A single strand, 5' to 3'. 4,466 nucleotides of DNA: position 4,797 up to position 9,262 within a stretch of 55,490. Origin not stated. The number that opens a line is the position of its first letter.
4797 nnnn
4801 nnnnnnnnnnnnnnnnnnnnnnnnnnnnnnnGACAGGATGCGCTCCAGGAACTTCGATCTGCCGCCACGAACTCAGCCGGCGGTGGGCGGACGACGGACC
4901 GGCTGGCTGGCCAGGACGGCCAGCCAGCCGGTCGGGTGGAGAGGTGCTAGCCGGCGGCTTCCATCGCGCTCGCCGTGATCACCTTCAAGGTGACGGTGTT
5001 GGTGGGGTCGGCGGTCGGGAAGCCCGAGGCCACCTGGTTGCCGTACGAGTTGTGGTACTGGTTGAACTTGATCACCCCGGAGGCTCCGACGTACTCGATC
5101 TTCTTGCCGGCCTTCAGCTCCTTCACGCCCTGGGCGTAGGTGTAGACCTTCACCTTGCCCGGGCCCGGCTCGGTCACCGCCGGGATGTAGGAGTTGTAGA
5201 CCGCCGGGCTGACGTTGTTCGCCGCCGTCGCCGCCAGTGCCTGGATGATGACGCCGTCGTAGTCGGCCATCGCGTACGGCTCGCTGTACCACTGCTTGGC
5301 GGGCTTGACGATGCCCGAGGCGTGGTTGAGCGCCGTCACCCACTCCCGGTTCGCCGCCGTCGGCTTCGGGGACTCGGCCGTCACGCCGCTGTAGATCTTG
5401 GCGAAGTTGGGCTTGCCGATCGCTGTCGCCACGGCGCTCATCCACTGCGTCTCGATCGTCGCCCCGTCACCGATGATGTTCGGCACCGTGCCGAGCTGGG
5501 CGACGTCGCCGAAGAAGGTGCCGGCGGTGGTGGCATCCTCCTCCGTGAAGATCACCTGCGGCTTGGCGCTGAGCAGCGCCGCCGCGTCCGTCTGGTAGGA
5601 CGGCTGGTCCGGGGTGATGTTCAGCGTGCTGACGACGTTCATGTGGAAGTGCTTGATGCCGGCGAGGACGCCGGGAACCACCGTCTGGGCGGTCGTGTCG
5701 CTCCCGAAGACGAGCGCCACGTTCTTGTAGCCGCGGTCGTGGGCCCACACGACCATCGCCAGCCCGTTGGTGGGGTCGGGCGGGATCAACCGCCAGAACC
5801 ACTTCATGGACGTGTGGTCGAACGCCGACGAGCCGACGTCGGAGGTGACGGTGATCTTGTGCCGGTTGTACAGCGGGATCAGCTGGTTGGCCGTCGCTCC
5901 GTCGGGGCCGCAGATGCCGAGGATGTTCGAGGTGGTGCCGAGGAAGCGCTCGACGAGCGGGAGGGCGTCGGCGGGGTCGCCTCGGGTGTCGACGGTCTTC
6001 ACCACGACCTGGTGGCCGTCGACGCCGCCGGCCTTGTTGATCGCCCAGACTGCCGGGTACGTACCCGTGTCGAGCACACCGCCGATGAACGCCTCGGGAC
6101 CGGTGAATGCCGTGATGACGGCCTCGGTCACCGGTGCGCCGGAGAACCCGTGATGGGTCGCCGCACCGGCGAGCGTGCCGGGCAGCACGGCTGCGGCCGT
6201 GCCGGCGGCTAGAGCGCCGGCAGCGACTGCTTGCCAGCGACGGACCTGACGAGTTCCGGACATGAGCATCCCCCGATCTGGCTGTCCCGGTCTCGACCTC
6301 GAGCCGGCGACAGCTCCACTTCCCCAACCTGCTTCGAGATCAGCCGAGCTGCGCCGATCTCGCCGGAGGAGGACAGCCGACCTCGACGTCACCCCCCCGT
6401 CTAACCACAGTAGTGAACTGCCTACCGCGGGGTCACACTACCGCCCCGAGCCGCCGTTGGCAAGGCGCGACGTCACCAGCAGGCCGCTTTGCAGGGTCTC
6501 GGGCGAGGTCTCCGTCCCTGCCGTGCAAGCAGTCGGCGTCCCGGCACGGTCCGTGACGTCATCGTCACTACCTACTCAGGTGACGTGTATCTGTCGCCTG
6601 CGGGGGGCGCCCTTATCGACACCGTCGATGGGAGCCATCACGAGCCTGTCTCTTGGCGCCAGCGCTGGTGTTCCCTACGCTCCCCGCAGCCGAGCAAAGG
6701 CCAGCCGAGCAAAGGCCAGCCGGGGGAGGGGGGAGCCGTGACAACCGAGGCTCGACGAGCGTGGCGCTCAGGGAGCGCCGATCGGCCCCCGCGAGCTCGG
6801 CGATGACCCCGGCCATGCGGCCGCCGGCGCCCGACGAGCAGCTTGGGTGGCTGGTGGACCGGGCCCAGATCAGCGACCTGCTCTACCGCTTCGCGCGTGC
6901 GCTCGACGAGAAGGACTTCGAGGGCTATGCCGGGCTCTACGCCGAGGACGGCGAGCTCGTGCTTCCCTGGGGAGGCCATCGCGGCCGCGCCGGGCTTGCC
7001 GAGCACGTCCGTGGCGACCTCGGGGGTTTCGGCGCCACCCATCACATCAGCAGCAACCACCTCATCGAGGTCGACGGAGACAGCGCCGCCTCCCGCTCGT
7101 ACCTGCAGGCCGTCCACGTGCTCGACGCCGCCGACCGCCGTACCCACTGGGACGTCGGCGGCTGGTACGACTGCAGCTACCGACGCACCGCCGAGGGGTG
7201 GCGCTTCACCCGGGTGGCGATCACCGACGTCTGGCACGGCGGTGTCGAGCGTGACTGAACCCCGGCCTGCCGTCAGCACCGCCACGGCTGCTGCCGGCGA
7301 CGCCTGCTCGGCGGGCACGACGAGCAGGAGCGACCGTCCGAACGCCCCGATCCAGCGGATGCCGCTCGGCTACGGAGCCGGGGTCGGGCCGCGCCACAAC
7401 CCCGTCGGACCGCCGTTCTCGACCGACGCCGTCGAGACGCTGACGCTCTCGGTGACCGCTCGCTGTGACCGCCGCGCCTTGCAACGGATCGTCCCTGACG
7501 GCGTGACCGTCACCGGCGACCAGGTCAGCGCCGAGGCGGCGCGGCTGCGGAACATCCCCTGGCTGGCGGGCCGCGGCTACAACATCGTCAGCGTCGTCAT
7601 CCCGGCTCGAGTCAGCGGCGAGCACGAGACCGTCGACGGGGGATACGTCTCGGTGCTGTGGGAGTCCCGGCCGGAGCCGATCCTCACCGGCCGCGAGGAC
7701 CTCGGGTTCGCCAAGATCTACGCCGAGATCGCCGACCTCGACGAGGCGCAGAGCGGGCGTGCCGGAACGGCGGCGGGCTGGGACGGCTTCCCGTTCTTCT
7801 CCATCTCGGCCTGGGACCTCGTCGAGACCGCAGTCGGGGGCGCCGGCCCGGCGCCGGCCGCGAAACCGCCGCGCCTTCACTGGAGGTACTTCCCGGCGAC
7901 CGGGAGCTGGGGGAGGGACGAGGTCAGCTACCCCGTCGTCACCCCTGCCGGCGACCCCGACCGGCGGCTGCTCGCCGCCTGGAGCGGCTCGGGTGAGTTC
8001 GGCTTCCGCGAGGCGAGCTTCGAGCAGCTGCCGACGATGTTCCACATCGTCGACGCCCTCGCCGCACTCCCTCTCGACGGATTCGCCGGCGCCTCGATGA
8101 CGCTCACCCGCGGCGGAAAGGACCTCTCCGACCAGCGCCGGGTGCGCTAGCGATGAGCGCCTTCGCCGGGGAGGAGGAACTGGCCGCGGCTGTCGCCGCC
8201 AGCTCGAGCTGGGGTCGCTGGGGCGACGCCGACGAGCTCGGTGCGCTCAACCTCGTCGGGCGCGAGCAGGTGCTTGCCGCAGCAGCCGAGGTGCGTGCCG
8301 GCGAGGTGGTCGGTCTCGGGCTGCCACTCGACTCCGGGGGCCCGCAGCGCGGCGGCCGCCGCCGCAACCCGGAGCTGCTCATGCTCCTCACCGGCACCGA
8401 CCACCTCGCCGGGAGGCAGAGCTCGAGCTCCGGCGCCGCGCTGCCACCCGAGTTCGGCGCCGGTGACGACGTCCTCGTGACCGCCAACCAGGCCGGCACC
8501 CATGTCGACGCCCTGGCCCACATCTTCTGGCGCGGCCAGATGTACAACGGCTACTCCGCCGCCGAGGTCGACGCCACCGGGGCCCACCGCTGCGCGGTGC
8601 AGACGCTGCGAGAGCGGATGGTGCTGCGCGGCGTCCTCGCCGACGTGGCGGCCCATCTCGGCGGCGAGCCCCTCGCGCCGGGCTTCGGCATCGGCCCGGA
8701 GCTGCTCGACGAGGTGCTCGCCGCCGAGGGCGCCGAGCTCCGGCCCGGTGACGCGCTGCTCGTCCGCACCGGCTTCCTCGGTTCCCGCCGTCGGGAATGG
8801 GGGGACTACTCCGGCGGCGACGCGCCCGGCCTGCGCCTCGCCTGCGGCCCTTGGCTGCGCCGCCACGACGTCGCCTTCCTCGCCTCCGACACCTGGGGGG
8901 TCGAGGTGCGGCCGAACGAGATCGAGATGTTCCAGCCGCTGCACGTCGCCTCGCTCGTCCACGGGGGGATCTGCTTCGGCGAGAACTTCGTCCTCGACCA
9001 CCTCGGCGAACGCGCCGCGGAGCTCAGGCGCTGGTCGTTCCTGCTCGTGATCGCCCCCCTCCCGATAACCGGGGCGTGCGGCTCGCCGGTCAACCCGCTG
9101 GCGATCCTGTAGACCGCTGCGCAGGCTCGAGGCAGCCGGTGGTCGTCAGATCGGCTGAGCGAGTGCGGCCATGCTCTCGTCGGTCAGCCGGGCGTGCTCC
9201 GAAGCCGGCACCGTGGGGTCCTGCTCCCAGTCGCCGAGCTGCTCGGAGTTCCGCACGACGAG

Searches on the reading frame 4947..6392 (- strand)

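Call 26: search_protein_families(library=pfam, proteins=[window:4947-6392:-])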
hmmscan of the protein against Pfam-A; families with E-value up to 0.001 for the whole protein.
window:4947-6392:- (481 aa): 2 families
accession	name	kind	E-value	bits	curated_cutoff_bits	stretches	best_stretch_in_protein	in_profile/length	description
PF13458.12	Peripla_BP_6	-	1.5e-23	84.5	31.7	1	91-378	5-288/343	Periplasmic binding protein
PF01094.35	ANF_receptor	-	3.1e-09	36.8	25.4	1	114-446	9-337/353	Receptor family ligand binding region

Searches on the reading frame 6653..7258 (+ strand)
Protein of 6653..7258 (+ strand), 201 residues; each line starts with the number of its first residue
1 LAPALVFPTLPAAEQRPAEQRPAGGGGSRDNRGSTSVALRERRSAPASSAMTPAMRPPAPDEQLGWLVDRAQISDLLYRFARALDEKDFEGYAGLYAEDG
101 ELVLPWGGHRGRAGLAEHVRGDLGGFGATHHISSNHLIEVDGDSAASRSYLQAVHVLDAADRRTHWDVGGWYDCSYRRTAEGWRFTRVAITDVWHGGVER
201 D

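Call 26: search_protein_families(library=pfam, proteins=[window:6653-7258:+])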
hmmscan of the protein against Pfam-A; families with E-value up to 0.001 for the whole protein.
window:6653-7258:+ (201 aa): 3 families
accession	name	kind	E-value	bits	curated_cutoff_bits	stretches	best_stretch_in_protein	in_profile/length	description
PF13577.12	SnoaL_4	-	2.1e-31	109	24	1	68-188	4-125/126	SnoaL-like domain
PF12680.13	SnoaL_2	-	4.7e-07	30.8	27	1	79-172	3-92/102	SnoaL-like domain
PF14534.12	DUF4440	-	1.1e-05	26.3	25.2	1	74-159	2-85/107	Domain of unknown function (DUF4440)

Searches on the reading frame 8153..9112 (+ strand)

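Call 26: search_protein_families(library=pfam, proteins=[window:8153-9112:+])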
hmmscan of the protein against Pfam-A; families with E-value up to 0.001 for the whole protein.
window:8153-9112:+ (319 aa): 1 family
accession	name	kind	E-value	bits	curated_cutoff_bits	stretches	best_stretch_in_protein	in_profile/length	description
PF04199.19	Cyclase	-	3.3e-18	66.7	23.1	1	107-251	21-141/142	Putative cyclase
